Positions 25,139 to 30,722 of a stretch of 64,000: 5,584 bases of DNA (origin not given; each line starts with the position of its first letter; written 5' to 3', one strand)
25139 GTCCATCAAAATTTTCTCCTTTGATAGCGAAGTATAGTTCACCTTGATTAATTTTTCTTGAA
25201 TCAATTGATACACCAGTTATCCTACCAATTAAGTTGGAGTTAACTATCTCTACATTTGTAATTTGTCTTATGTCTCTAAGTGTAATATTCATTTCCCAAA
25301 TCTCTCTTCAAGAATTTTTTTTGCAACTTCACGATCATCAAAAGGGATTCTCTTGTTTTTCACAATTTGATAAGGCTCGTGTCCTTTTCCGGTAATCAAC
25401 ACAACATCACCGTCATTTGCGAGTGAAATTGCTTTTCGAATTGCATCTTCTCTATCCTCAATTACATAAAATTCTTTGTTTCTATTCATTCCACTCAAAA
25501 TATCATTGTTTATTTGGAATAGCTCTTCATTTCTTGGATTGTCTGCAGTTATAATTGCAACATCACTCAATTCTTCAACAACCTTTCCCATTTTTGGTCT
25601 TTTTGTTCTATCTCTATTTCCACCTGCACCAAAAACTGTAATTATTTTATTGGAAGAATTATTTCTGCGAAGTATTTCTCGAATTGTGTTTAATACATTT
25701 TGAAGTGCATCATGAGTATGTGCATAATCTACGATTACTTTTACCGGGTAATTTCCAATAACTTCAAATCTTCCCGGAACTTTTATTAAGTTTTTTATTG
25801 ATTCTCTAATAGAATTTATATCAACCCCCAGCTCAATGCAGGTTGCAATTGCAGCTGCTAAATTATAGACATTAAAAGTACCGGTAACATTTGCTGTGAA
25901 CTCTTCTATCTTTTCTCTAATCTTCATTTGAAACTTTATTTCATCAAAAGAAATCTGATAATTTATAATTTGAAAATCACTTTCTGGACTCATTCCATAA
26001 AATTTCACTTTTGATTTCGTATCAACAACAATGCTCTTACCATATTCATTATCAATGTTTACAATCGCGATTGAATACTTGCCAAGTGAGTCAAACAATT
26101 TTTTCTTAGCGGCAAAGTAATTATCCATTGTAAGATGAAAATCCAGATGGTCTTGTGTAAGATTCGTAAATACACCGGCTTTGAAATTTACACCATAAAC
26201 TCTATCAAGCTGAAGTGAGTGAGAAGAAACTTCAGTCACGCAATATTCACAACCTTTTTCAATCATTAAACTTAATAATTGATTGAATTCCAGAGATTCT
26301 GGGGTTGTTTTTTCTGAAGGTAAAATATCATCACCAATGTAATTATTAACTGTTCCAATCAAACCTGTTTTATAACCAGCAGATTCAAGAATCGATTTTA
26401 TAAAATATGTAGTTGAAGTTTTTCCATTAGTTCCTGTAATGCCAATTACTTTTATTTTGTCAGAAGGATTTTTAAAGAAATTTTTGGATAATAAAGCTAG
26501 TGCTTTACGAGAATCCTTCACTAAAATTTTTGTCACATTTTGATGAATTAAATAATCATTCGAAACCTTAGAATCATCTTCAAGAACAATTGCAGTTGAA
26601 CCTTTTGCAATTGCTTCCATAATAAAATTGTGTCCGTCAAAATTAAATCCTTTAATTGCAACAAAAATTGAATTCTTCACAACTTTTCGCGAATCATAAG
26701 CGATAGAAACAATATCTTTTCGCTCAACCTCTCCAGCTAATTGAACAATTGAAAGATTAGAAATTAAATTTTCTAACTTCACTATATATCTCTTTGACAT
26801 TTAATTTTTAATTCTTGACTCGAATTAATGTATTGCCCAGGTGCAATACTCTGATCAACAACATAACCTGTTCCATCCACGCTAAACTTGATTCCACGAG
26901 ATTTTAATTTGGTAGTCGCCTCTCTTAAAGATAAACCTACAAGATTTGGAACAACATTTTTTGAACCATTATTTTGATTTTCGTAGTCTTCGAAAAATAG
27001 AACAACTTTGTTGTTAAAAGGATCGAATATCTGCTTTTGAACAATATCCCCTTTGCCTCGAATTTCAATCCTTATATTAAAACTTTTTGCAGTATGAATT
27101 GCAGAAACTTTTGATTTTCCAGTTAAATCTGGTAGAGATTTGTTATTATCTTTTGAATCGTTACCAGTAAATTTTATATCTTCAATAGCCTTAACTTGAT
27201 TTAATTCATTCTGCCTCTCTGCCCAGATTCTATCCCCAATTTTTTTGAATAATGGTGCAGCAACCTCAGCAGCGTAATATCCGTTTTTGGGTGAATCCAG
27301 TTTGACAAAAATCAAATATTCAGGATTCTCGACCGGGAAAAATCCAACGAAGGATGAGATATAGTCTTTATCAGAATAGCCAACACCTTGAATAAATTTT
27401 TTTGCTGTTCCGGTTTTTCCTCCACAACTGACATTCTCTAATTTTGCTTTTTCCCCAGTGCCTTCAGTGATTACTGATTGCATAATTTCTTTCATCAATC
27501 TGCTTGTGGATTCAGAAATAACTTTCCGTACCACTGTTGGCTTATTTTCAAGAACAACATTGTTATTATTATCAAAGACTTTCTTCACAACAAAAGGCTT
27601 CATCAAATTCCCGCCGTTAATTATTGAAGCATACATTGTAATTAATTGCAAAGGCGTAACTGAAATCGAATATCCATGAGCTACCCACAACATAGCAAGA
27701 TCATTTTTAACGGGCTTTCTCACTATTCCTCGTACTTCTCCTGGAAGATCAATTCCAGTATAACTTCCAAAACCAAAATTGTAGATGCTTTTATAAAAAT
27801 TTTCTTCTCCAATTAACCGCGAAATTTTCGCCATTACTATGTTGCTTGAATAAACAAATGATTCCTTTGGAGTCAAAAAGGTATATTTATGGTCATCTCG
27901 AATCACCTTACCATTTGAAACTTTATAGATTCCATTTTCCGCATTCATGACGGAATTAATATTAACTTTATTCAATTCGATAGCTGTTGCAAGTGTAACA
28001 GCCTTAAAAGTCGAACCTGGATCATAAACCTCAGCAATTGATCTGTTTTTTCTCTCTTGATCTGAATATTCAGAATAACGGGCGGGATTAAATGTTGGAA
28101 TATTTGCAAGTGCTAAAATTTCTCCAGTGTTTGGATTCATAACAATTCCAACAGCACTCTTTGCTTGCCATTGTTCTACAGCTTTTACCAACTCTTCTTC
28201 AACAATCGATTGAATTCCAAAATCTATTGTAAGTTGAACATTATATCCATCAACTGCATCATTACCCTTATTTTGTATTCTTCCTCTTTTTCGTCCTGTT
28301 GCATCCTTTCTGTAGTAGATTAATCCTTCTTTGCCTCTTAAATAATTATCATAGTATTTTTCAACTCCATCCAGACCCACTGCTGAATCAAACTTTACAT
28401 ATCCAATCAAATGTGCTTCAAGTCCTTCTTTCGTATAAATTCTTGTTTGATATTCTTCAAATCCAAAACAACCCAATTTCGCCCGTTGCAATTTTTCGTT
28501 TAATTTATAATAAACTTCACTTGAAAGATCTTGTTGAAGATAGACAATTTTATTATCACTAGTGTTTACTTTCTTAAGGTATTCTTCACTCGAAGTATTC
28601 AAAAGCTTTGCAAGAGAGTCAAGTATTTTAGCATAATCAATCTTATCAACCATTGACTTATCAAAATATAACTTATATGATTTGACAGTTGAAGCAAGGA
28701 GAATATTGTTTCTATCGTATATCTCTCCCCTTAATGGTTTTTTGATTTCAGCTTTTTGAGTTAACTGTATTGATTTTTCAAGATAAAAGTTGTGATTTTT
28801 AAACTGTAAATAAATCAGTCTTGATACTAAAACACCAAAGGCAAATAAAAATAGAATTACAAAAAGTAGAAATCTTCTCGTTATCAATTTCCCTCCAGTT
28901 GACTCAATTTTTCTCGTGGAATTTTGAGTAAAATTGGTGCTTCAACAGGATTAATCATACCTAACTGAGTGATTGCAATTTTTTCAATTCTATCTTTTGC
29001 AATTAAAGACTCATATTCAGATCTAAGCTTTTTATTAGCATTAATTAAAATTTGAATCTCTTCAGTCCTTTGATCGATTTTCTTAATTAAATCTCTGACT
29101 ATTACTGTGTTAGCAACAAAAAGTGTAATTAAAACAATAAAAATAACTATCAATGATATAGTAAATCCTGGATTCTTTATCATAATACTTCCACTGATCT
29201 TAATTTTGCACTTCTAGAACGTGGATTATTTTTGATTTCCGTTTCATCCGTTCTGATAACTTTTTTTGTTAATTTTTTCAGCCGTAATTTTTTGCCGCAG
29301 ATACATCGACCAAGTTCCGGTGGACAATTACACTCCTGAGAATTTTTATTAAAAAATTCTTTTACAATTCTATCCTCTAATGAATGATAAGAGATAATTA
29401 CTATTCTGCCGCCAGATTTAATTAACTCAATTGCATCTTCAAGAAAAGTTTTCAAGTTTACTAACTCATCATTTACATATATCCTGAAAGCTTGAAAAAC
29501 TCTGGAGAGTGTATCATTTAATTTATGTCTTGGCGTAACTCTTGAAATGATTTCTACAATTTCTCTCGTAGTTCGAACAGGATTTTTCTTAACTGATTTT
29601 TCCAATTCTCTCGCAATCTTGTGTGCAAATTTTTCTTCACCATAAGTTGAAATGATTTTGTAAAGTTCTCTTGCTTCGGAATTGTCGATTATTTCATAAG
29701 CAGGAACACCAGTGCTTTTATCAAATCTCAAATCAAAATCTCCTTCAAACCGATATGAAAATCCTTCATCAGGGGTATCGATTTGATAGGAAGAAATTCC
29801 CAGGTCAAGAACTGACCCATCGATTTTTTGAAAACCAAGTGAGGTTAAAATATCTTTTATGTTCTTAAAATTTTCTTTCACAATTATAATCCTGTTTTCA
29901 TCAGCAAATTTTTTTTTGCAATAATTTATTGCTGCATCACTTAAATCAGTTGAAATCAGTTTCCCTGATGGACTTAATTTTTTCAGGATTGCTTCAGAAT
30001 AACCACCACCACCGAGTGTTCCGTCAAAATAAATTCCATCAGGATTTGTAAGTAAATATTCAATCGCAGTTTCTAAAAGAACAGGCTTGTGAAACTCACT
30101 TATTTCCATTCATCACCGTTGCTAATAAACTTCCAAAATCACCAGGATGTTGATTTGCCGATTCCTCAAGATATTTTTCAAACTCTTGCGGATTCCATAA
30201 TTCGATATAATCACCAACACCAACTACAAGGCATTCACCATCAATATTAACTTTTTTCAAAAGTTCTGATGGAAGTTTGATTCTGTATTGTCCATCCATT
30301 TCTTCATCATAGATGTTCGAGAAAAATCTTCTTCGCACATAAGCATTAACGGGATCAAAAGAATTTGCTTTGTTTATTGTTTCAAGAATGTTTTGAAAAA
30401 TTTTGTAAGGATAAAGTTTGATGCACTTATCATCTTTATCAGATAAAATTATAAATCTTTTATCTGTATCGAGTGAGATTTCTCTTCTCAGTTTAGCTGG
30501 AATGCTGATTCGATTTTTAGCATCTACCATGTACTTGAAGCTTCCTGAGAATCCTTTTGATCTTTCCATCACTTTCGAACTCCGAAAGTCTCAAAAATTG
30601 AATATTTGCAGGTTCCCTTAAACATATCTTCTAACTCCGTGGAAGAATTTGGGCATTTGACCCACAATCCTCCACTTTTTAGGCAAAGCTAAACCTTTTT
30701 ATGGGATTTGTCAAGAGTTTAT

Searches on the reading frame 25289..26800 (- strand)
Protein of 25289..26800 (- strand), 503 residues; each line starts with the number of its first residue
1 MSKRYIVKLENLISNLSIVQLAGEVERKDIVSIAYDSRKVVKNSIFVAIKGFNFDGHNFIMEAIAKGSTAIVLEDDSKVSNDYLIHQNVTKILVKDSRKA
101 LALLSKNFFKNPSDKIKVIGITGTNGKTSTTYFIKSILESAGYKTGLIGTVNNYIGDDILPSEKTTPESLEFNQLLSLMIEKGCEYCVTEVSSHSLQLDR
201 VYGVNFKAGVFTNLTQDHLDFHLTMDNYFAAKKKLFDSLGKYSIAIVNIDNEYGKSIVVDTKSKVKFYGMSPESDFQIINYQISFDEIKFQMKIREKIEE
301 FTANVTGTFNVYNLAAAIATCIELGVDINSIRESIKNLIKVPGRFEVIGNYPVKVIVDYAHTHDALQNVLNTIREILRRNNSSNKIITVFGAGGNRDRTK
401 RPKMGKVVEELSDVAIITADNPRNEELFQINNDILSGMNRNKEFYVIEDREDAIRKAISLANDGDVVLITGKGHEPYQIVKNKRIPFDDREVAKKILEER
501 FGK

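Call 63: search_protein_families(library=pfam, proteins=[window:25289-26800:-], max_evalue=0.001)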
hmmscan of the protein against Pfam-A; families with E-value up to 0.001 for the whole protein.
window:25289-26800:- (503 aa): 3 families
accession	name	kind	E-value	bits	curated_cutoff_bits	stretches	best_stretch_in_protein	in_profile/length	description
PF08245.18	Mur_ligase_M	-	1e-55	189.2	24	1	121-320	1-199/200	Mur ligase middle domain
PF02875.26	Mur_ligase_C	-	1.3e-32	113.7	28.4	1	343-473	1-127/127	Mur ligase, glutamate ligase domain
PF01225.30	Mur_ligase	-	9.7e-12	45.5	21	1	30-108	2-94/95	Mur ligase family, catalytic domain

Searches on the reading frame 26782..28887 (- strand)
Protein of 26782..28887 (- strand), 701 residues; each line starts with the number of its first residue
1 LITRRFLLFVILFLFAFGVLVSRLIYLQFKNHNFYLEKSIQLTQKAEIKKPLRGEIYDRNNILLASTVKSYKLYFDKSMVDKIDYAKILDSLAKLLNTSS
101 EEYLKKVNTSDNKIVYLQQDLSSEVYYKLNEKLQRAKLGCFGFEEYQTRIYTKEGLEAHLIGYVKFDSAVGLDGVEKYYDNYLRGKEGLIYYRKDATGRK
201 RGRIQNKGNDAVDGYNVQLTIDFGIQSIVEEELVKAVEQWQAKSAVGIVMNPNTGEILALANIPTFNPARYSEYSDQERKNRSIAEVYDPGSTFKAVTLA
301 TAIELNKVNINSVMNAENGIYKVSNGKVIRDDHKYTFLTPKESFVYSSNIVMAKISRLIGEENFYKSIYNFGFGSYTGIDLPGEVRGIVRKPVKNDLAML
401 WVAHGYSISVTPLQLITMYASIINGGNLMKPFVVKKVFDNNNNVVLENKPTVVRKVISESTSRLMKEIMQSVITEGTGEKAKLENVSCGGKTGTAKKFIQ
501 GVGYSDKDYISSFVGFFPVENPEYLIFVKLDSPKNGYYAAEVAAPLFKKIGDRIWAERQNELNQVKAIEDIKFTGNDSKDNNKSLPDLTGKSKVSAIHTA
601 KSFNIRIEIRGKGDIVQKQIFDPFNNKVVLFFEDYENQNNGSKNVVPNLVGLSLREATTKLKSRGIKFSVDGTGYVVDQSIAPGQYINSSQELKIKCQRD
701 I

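Call 63: search_protein_families(library=pfam, proteins=[window:26782-28887:-], max_evalue=0.001)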
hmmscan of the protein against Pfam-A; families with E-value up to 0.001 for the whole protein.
window:26782-28887:- (701 aa): 3 families
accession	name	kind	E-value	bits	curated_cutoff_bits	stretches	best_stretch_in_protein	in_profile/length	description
PF00905.27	Transpeptidase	-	8.7e-70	235.7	22.1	1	248-550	4-297/299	Penicillin binding protein transpeptidase domain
PF03717.20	PBP_dimer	-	3.8e-24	86.5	24.4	1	50-201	3-176/180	Penicillin-binding Protein dimerisation domain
PF03793.24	PASTA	-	6.7e-14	52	23.2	1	645-695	2-60/64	PASTA domain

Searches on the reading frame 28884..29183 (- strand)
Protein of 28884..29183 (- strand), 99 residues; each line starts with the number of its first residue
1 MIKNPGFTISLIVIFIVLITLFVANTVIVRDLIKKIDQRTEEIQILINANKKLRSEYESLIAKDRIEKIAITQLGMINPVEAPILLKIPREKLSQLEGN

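Call 63: search_protein_families(library=pfam, proteins=[window:28884-29183:-], max_evalue=0.001)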
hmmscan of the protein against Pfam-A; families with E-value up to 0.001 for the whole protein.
window:28884-29183:- (99 aa): 3 families
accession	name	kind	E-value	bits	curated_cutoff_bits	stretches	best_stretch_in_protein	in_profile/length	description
PF04977.20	DivIC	-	7.2e-09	35.8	28.9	1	11-83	1-74/80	Septum formation initiator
PF04999.18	FtsL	-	1.4e-05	25.5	22.9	1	8-80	15-88/97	Cell division protein FtsL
PF19579.4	FtsL_2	-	0.00021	21.6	24.6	1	11-91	20-99/100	Bacteriodetes cell division protein (FtsL-like)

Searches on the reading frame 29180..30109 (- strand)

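Call 63: search_protein_families(library=pfam, proteins=[window:29180-30109:-], max_evalue=0.001)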
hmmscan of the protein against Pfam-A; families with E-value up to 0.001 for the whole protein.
window:29180-30109:- (309 aa): 2 families
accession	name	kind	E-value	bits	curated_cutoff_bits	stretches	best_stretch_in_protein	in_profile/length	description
PF01795.25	Methyltransf_5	-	1.8e-97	327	27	1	6-307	3-307/309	MraW methylase family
PF13847.12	Methyltransf_31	-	0.00067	19.8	27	0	33-94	13-71/145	Methyltransferase domain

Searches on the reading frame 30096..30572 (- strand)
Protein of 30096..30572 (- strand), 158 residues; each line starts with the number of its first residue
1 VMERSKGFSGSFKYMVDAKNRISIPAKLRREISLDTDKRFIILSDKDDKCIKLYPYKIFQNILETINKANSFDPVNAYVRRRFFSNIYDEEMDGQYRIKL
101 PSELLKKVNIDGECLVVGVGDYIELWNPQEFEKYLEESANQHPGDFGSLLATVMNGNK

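Call 63: search_protein_families(library=pfam, proteins=[window:30096-30572:-], max_evalue=0.001)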
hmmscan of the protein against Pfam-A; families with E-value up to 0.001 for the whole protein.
window:30096-30572:- (158 aa): 2 families
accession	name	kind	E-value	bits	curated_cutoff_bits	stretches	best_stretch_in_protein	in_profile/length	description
PF02381.23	MraZ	-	8.5e-26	90.2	23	2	83-139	1-57/72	MraZ protein, putative antitoxin-like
PF04014.23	MazE_antitoxin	-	6.2e-07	29.7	24.7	1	16-57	4-44/48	Antidote-toxin recognition MazE, bacterial antitoxin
